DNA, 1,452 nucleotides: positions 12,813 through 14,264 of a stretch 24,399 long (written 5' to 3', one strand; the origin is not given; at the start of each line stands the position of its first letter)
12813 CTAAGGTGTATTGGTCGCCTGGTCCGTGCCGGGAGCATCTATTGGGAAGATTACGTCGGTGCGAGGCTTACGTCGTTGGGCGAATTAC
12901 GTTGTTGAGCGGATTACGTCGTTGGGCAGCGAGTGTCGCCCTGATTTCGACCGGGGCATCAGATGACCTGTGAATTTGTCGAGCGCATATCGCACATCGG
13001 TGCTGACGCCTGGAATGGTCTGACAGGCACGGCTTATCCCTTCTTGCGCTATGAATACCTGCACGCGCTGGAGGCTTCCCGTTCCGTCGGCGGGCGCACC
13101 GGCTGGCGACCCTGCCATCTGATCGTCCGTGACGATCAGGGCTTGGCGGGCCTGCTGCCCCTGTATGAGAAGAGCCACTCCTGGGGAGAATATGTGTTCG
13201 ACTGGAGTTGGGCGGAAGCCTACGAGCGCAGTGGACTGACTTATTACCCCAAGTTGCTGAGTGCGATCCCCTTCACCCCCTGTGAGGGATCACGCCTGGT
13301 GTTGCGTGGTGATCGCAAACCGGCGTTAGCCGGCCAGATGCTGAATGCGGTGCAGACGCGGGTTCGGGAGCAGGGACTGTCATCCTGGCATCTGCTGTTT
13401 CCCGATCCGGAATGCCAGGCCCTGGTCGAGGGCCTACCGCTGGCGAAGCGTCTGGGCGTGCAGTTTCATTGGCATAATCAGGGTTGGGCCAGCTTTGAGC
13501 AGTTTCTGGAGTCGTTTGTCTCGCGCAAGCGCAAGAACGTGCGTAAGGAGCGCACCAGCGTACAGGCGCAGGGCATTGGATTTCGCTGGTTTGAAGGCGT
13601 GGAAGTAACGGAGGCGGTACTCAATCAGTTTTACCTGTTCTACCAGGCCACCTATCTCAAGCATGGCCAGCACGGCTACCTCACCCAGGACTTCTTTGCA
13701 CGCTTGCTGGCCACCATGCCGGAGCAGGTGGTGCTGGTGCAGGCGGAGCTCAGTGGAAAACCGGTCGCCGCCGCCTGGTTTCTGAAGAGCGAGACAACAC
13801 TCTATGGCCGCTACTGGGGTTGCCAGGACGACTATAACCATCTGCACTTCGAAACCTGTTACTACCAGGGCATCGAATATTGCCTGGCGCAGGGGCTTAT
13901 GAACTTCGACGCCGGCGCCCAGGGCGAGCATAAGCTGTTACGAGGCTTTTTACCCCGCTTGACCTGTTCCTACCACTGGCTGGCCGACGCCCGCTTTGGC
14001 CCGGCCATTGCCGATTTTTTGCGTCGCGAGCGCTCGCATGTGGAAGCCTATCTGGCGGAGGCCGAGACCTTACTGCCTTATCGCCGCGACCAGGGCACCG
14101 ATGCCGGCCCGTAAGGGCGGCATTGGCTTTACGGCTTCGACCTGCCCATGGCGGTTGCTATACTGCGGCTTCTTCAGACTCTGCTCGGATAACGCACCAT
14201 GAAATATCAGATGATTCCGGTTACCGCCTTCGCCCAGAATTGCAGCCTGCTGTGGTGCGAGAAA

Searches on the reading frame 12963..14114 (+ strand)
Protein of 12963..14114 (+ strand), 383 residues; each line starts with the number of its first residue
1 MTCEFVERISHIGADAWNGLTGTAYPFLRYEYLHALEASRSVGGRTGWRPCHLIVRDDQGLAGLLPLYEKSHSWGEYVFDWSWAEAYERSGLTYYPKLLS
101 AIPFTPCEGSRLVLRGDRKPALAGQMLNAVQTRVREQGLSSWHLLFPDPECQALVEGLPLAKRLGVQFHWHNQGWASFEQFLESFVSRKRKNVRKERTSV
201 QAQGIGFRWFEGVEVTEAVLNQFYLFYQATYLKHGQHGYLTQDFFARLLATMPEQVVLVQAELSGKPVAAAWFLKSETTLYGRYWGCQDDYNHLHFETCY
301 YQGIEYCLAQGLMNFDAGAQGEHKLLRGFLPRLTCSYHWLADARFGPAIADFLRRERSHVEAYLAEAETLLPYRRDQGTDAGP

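Call 78: search_protein_families(library=pfam, proteins=[window:12963-14114:+], max_evalue=0.00001)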
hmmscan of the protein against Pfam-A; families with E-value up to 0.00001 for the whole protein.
window:12963-14114:+ (383 aa): 2 families
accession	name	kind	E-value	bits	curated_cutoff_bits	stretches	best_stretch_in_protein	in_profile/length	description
PF04339.18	FemAB_like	-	8.6e-147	489.5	27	1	9-375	2-369/369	Peptidogalycan biosysnthesis/recognition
PF13480.13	Acetyltransf_6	-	5e-13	49.9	22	1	187-321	1-138/143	Acetyltransferase (GNAT) domain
